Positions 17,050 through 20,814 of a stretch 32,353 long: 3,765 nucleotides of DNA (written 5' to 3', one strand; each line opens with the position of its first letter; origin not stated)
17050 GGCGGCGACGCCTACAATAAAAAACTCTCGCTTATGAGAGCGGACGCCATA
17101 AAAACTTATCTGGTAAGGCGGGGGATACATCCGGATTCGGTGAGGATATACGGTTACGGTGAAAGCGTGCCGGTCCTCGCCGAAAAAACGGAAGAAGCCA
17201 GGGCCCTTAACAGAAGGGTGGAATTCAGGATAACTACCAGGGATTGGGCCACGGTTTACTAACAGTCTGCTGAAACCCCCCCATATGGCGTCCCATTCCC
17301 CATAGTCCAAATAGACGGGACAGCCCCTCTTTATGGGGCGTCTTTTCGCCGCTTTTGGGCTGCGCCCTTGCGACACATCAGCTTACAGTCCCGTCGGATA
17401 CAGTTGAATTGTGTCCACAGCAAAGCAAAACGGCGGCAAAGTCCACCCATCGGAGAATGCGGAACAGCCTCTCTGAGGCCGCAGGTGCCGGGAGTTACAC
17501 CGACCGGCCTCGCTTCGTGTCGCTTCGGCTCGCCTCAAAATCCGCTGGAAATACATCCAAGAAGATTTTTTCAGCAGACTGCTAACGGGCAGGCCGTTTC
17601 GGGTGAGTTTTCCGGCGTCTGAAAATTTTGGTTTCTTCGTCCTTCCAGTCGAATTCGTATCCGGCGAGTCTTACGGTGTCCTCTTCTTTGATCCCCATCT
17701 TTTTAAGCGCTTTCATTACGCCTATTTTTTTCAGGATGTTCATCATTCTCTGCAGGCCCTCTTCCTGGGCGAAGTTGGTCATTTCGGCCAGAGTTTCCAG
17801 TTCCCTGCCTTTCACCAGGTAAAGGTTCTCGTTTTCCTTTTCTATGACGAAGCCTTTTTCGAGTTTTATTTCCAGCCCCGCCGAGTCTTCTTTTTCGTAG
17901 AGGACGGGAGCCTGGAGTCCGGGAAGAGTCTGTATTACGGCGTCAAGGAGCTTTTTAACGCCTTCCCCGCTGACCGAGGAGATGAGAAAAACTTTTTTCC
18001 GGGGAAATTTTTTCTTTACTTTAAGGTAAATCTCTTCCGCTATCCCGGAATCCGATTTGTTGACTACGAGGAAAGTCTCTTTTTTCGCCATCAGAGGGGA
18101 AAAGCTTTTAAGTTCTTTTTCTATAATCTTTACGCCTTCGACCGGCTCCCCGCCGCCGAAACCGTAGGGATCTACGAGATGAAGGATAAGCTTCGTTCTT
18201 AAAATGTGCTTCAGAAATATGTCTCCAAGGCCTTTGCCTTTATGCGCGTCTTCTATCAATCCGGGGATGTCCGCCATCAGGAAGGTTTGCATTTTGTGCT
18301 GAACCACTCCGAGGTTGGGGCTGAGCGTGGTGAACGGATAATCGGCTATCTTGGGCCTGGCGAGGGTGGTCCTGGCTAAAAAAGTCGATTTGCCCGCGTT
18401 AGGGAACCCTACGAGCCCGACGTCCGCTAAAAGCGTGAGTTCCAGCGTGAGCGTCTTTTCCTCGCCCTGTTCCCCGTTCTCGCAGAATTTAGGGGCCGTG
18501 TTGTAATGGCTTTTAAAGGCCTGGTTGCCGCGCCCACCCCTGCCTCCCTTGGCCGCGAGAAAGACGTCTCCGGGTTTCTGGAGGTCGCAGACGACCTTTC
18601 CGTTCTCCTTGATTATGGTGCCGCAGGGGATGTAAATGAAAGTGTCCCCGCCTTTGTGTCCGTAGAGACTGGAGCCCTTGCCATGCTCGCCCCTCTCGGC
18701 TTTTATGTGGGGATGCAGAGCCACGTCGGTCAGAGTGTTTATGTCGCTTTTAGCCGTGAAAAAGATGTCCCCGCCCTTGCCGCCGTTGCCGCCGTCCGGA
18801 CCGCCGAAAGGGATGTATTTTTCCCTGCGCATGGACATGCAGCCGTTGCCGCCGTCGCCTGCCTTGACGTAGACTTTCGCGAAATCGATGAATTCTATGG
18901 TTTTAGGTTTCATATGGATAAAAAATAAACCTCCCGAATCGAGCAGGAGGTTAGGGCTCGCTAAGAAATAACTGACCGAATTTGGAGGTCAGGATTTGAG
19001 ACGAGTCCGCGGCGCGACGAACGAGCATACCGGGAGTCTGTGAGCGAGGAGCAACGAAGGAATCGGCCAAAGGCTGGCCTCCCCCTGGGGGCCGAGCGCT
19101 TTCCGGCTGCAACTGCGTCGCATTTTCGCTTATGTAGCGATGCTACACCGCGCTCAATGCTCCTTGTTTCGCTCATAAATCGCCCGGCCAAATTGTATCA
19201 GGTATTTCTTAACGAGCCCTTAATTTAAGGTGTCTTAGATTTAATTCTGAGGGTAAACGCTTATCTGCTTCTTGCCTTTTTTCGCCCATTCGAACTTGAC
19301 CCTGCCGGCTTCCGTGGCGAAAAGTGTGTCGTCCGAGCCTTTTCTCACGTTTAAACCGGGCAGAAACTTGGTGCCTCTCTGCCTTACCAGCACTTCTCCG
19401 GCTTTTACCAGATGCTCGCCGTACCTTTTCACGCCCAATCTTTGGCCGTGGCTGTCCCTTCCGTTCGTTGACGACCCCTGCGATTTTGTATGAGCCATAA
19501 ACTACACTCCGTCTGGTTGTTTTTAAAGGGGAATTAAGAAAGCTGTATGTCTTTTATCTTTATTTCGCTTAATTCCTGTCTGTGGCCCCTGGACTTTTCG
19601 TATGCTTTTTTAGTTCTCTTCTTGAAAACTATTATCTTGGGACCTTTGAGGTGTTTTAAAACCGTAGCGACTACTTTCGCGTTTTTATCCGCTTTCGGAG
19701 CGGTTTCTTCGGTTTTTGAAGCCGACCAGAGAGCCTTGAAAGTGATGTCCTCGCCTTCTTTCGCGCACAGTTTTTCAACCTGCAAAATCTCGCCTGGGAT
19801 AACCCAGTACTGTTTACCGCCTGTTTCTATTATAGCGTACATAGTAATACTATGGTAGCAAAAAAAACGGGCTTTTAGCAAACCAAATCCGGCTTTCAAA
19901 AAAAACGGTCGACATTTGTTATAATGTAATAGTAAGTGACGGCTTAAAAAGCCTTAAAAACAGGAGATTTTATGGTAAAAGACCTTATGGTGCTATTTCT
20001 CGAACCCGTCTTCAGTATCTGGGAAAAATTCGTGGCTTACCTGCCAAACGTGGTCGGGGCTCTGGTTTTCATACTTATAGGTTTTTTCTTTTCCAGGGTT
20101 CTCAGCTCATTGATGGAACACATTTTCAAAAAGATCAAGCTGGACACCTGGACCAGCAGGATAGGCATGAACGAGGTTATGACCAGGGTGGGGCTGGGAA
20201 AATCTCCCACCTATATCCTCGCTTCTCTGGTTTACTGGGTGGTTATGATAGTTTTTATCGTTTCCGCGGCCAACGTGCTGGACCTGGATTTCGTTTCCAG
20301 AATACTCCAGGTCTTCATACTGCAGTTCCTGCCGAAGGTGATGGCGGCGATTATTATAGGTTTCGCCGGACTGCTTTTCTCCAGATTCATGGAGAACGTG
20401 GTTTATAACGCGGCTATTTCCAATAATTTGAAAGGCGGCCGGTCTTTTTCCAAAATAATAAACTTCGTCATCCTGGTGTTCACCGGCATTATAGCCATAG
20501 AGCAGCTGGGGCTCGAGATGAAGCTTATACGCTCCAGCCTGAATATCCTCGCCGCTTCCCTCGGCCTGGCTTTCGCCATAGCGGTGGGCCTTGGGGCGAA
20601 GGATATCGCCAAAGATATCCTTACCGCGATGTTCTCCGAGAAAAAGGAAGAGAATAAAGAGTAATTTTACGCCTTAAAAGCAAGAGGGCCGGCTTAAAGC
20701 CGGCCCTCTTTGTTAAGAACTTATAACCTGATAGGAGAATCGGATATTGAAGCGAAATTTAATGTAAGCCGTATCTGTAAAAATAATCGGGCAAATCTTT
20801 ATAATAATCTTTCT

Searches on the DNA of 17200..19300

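Call 79: search_rna_families(source=window, start=17200, end=19300, threshold=evalue, max_evalue=1)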
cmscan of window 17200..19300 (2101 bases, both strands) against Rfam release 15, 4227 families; matches with E-value up to 1: 0.
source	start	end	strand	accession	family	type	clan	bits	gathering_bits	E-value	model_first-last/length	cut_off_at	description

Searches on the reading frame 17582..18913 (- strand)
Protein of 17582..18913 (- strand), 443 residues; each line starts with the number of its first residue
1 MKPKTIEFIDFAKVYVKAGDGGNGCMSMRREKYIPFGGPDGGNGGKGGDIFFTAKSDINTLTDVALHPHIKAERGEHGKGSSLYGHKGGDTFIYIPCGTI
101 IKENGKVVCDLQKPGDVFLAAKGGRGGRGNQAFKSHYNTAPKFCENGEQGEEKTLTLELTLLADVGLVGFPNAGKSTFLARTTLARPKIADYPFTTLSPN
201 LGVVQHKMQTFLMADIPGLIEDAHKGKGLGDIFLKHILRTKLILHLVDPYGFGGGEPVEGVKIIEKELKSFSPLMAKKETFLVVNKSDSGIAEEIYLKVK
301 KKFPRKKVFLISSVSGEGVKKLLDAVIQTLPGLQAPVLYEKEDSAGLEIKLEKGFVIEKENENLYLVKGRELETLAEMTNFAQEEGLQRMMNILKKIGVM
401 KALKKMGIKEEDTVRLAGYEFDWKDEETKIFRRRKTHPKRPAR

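Call 11: search_protein_families(library=pfam, proteins=[window:17582-18913:-])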
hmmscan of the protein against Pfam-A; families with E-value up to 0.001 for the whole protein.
window:17582-18913:- (443 aa): 4 families
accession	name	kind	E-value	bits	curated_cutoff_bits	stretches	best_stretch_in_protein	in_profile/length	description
PF01018.28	GTP1_OBG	-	7.5e-57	191.7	27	1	9-160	1-154/155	GTP1/OBG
PF01926.29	MMR_HSR1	-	5.4e-24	84.9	21.9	1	164-286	1-113/113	50S ribosome-binding GTPase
PF09269.16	DUF1967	-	1.4e-22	80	27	1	355-423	1-70/70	Domain of unknown function (DUF1967)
PF02421.24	FeoB_N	-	1.1e-07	32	27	1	165-219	3-57/156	Ferrous iron transport protein B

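Call 12: find_related_loci(query=window:17582-18913:-, collection=genome_contigs, flank=4000)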
Query window:17582-18913:- (443 aa) in genome_contigs; peptide patterns used: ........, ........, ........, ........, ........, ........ (x = any residue, [..] = any of these).
228 stretches matched a pattern; 163 encode a relative of the query (tblastn E <= 1e-3); the best 80 are kept; 80 distinct loci.
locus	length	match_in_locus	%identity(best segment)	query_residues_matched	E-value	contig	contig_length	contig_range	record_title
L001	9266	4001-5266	64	8-429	9e-170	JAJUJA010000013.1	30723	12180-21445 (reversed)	MAG: Elusimicrobiota bacterium isolate bin104 k141_765_length_30723_cov_9.0000, whole genome shotgun sequence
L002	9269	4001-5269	64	4-426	5e-169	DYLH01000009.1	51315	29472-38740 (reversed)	MAG TPA_asm: Elusimicrobium sp. isolate SulCav_AS07-7_37_2065 SulCav_AS07_7_539_length_51315_cov_1159_693601, whole geno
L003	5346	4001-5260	66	8-428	8e-163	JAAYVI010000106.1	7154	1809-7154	MAG: Elusimicrobia bacterium isolate AS27yjCOA_52 128081_AS27, whole genome shotgun sequence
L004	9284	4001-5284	50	6-425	3e-114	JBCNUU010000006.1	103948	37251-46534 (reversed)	MAG: Endomicrobiia bacterium isolate DT_Bin_9 contig6, whole genome shotgun sequence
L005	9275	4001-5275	45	8-423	4e-103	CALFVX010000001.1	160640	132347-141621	MAG: uncultured Endomicrobia bacterium isolate H1_Bin_MAXBIN__072_1 genome assembly, contig: c_000000107778, whole genom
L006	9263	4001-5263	46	8-423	7e-102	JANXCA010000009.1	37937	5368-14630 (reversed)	MAG: Endomicrobia bacterium isolate SKYB53 NODE_9_length_37937_cov_6.859139, whole genome shotgun sequence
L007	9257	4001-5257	43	8-423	5e-90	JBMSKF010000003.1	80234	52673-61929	MAG: Bacilli bacterium isolate ARD_V9_S7_100percent_par_metabat.68 NODE_59_length_80234_cov_7.286983, whole genome shotg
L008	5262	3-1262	42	6-424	1e-88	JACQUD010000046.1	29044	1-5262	MAG: Chloroflexi bacterium isolate NC_groundwater_1428_Ag_S-0.65um_60_41 S_p65_S5_coassembly_k141_3602220, whole genome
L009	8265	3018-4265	40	8-423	4e-87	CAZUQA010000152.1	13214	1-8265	MAG TPA_asm: uncultured Erysipelotrichaceae bacterium isolate SRP098377_co2_225 genome assembly, contig: k141_716710, wh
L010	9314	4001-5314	42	8-424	4e-87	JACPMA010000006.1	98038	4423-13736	MAG: Candidatus Peregrinibacteria bacterium isolate NC_groundwater_535_Ag_S-0.1um_45_10 S35_SO-1_scaffold_222363, whole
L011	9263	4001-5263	45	6-423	2e-86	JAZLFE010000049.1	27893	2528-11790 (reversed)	MAG: Bacilli bacterium isolate T1900045005_TA20190067.MAGScoT_cleanbin_000122 SGB_4354_k141_1059476, whole genome shotgu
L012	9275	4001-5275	43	1-423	7e-82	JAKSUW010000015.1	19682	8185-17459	MAG: Bacilli bacterium isolate Horse_feces343 MAG343_15, whole genome shotgun sequence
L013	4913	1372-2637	42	5-423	7e-80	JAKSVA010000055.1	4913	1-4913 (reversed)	MAG: Bacilli bacterium isolate Horse_feces347 MAG347_55, whole genome shotgun sequence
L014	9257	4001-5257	43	8-423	7e-80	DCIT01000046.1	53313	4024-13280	MAG TPA_asm: Bacillales bacterium UBA1719 UBA1719_contig_5271, whole genome shotgun sequence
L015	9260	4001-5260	43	6-423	2e-79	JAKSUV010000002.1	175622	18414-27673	MAG: Bacilli bacterium isolate Horse_feces342 MAG342_2, whole genome shotgun sequence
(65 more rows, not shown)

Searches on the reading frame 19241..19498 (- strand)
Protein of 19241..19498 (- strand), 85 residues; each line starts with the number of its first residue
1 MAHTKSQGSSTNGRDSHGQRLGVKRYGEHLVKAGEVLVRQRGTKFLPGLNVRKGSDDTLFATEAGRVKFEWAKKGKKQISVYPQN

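Call 11: search_protein_families(library=pfam, proteins=[window:19241-19498:-])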
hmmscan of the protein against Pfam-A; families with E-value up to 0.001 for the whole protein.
window:19241-19498:- (85 aa): 1 family
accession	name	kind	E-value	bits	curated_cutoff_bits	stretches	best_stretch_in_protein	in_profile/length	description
PF01016.24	Ribosomal_L27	-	1.5e-33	115.1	20.5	1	2-81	1-79/79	Ribosomal L27 protein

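Call 16: find_encoding_contigs(protein=window:19241-19498:-, flank=10000, max_places=10)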
Protein window:19241-19498:- (85 aa): 5 contigs read that carry it; 5 places shown.
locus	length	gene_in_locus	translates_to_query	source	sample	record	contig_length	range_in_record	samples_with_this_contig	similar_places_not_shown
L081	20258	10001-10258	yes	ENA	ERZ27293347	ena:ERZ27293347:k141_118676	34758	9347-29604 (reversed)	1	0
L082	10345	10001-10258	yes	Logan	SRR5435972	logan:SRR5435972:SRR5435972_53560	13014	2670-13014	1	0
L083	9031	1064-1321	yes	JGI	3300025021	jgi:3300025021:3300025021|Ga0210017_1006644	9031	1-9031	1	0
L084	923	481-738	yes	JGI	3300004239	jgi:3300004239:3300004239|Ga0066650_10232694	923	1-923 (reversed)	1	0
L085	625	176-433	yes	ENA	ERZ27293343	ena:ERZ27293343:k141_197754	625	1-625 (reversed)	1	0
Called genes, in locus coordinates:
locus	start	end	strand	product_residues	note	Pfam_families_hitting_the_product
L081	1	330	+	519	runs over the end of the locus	PF00149:Metallophos, PF02872:5_nucleotid_C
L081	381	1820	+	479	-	PF02872:5_nucleotid_C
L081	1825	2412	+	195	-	-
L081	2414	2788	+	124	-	PF11969:DcpS_C, PF01230:HIT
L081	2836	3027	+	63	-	PF01165:Ribosomal_S21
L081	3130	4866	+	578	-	PF01807:Zn_ribbon_DnaG, PF08275:DNAG_N, PF01751:Toprim, PF13155:Toprim_2, PF13662:Toprim_4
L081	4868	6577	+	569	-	PF03979:Sigma70_r1_1, PF00140:Sigma70_r1_2, PF04542:Sigma70_r2, PF04539:Sigma70_r3, PF04545:Sigma70_r4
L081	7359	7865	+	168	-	-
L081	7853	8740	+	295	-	-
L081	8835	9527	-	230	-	PF05552:MS_channel_1st_1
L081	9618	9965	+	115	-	PF00829:Ribosomal_L21p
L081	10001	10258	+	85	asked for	PF01016:Ribosomal_L27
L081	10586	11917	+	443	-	PF01018:GTP1_OBG, PF01926:MMR_HSR1, PF02421:FeoB_N (weak), PF09269:DUF1967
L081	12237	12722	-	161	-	PF05359:DUF748 (weak), PF00691:OmpA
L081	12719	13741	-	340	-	PF00494:SQS_PSY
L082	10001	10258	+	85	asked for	PF01016:Ribosomal_L27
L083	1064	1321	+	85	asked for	PF01016:Ribosomal_L27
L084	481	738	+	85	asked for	PF01016:Ribosomal_L27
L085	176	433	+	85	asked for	PF01016:Ribosomal_L27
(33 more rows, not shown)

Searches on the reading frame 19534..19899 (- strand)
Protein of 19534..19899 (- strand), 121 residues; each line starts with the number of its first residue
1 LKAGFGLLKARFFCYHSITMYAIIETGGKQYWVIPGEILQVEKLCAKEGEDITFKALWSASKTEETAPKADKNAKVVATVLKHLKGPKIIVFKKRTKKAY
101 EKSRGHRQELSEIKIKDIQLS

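Call 11: search_protein_families(library=pfam, proteins=[window:19534-19899:-])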
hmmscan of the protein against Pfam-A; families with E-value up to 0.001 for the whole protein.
window:19534-19899:- (121 aa): 1 family
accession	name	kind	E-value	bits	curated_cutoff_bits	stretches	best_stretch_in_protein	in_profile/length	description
PF00829.26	Ribosomal_L21p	-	1.7e-30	105.6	27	1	20-118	1-99/99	Ribosomal prokaryotic L21 protein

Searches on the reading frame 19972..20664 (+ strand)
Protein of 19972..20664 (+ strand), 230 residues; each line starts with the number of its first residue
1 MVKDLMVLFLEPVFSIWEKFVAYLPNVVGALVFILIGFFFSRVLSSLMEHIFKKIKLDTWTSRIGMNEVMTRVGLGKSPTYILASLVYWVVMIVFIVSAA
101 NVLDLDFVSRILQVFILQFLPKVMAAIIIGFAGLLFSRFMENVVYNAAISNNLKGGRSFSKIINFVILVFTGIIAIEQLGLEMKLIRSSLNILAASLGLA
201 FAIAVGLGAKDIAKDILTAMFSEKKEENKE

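Call 11: search_protein_families(library=pfam, proteins=[window:19972-20664:+])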
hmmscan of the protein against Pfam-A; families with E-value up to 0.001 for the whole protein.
window:19972-20664:+ (230 aa): 1 family
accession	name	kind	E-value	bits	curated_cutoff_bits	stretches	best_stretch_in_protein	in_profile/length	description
PF05552.17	MS_channel_1st_1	-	3.9e-15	55.9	22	2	12-59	2-49/50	Mechanosensitive ion channel, conserved TM helix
